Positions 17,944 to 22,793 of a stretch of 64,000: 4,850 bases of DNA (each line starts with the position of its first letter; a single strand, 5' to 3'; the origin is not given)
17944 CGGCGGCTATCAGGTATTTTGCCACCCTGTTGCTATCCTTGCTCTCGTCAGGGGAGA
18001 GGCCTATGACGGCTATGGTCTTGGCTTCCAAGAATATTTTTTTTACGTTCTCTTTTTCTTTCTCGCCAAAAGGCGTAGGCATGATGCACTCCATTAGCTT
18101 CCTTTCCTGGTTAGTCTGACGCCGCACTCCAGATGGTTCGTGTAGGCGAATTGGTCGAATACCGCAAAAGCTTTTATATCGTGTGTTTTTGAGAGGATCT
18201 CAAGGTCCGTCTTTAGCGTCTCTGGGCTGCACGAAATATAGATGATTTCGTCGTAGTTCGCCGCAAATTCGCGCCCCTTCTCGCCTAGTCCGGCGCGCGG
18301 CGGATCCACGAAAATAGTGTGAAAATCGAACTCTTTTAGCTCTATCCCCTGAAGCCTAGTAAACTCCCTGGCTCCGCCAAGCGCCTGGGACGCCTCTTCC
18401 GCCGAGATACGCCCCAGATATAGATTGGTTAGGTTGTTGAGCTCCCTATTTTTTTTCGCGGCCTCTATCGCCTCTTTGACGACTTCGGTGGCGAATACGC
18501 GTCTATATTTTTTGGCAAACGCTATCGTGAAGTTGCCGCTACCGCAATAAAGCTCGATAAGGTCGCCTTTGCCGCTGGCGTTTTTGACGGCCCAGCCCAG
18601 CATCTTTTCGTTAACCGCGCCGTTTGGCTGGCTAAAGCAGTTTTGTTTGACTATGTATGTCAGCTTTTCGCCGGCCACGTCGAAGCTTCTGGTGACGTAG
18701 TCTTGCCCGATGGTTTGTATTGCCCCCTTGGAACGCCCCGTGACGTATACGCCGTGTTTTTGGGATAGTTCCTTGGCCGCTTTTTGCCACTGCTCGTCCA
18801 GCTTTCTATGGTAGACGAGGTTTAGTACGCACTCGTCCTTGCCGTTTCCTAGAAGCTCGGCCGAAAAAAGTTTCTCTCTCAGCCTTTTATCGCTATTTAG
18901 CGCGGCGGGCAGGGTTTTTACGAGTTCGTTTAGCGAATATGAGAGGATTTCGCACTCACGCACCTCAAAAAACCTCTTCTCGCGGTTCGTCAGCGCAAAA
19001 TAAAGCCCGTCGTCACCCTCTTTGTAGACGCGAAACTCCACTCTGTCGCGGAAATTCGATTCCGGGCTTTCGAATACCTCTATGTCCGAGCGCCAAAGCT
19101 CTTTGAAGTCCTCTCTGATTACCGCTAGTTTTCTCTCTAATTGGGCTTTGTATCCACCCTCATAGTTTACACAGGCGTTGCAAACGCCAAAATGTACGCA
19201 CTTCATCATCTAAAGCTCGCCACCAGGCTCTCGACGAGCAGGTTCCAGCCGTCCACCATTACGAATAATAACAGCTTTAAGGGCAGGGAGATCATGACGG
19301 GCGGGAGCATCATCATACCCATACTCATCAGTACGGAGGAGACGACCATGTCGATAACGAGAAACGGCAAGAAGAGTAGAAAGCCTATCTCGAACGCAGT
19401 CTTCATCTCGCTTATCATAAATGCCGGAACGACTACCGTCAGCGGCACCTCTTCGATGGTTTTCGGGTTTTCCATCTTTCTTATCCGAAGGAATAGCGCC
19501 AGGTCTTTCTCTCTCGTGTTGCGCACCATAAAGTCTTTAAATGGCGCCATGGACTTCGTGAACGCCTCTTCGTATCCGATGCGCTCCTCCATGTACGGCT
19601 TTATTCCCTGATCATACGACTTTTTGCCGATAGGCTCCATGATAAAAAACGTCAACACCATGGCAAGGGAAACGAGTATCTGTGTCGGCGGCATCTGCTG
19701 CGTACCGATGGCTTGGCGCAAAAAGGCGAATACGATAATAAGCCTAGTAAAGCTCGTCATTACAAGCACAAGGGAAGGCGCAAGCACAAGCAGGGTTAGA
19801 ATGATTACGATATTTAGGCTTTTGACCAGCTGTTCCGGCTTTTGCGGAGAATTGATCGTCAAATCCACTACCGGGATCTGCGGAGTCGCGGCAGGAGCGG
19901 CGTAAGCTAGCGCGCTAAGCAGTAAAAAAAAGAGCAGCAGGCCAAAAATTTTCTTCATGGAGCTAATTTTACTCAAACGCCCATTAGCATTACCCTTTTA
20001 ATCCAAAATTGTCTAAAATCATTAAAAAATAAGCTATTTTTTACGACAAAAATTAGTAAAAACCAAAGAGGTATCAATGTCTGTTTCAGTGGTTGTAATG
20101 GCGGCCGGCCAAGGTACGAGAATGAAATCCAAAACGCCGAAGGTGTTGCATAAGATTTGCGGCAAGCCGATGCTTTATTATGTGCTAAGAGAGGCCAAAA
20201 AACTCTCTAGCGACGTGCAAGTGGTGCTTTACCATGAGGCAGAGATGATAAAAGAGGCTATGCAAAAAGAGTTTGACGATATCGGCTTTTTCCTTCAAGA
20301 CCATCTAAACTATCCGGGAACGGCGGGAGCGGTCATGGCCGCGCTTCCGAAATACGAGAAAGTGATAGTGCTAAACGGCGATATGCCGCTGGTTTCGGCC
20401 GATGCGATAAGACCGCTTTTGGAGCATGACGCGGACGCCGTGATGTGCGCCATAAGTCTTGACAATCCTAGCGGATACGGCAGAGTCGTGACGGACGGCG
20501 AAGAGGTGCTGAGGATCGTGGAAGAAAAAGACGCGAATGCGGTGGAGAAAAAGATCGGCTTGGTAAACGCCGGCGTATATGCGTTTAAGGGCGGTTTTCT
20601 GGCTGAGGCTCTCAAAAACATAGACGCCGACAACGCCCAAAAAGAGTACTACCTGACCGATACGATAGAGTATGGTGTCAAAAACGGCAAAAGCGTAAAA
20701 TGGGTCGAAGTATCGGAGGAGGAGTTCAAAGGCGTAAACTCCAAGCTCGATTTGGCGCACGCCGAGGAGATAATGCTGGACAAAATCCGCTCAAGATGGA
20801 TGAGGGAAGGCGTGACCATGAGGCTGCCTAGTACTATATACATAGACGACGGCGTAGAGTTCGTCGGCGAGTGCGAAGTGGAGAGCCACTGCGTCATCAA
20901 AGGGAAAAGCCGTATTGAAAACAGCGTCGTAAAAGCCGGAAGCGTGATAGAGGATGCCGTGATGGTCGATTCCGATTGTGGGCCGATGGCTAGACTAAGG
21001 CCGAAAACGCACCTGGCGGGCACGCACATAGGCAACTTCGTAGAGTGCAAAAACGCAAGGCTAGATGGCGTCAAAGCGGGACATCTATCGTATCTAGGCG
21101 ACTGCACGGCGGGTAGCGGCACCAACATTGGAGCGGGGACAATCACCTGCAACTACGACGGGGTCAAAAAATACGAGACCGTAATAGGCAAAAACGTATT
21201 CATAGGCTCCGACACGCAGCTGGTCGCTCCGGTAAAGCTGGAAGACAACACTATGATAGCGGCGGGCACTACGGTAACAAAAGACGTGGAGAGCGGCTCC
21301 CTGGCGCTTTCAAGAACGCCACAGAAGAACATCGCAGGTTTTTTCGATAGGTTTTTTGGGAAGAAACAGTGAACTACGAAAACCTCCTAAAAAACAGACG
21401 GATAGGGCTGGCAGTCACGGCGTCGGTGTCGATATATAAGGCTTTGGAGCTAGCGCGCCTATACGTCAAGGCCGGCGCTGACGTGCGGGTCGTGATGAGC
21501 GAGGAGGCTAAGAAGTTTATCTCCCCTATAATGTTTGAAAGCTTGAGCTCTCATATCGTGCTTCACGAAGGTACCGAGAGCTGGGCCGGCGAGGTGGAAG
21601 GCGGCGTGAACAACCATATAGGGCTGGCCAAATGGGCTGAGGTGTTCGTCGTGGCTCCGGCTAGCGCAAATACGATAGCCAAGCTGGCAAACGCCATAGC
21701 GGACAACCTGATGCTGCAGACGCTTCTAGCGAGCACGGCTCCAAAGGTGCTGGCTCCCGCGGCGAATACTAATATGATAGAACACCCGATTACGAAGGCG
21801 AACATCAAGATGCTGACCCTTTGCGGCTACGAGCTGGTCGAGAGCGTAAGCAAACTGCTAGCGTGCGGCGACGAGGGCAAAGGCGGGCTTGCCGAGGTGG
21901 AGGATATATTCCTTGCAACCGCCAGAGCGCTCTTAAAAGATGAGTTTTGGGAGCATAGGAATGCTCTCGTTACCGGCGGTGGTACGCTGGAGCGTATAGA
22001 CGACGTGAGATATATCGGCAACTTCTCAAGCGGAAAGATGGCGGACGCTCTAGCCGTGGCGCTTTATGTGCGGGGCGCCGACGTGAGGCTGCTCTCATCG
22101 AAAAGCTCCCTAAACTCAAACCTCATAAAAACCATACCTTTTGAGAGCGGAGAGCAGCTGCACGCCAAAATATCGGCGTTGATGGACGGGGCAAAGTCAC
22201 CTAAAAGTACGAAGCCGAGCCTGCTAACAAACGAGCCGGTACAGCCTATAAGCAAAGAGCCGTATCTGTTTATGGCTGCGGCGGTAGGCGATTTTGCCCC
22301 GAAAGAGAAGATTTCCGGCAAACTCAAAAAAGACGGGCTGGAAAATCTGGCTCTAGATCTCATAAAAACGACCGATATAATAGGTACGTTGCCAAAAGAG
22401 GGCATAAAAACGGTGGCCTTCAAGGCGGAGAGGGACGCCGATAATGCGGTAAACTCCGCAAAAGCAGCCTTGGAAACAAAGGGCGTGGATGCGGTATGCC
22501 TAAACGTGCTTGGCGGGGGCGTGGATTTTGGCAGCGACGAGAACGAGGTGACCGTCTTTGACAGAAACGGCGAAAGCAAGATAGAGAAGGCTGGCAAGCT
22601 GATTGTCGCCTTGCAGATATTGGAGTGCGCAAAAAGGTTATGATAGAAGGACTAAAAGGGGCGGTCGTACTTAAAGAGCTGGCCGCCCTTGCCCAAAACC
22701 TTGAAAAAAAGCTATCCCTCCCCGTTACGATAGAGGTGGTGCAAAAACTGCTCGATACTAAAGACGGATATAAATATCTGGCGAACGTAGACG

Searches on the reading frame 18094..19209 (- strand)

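Call 75: search_protein_families(library=pfam, proteins=[window:18094-19209:-], max_evalue=0.0001)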
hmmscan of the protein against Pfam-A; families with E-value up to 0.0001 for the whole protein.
window:18094-19209:- (371 aa): 3 families
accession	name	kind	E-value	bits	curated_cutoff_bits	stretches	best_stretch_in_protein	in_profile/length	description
PF05958.17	tRNA_U5-meth_tr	-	3.9e-117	391.7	23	1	20-369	2-357/357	tRNA (Uracil-5-)-methyltransferase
PF09445.16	Methyltransf_15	-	9.3e-06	25.7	22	1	217-308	4-84/165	RNA cap guanine-N2 methyltransferase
PF13847.12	Methyltransf_31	-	2.1e-05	24.7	27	0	216-272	6-65/145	Methyltransferase domain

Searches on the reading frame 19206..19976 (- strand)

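Call 75: search_protein_families(library=pfam, proteins=[window:19206-19976:-], max_evalue=0.0001)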
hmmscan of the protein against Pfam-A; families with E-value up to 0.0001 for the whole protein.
window:19206-19976:- (256 aa): 1 family
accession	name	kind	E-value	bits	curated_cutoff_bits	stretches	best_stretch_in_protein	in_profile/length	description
PF00813.25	FliP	-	3.7e-82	275.3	26.9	1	59-251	1-191/191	FliP family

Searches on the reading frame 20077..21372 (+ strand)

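Call 75: search_protein_families(library=pfam, proteins=[window:20077-21372:+], max_evalue=0.0001)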
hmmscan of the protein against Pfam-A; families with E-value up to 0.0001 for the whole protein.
window:20077-21372:+ (431 aa): 7 families
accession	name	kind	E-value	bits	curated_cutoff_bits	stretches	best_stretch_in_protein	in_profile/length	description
PF12804.13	NTP_transf_3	-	2.1e-17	64.2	27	1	5-124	1-121/160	MobA-like NTP transferase domain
PF00483.29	NTP_transferase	-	8.9e-15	55.4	21.2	1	5-206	2-215/245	Nucleotidyl transferase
PF00132.30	Hexapep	-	4.2e-13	48.8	27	1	368-402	2-36/36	Bacterial transferase hexapeptide (six repeats)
PF01128.25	IspD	-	3.2e-11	43.8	27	1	3-233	1-219/221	2-C-methyl-D-erythritol 4-phosphate cytidylyltransferase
PF14602.12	Hexapep_2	-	2.2e-07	30.9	27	1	368-402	2-34/34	Hexapeptide repeat of succinyl-transferase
PF25084.1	LbH_EIF2B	-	1.1e-05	25.8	54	0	253-300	3-50/105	EIF2B subunit epsilon LbH domain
PF02348.25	CTP_transf_3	-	1.4e-05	25.4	22.6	1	21-121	15-117/217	Cytidylyltransferase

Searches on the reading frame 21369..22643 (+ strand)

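Call 75: search_protein_families(library=pfam, proteins=[window:21369-22643:+], max_evalue=0.0001)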
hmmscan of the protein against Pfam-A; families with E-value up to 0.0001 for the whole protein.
window:21369-22643:+ (424 aa): 2 families
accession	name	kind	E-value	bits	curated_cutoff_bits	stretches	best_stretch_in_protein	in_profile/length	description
PF04127.22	DFP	-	1e-41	143.2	22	2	294-396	80-185/186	DNA/pantothenate metabolism flavoprotein C-terminal domain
PF02441.25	Flavoprotein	-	2.9e-30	105.5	22.7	1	11-181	2-155/162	Flavoprotein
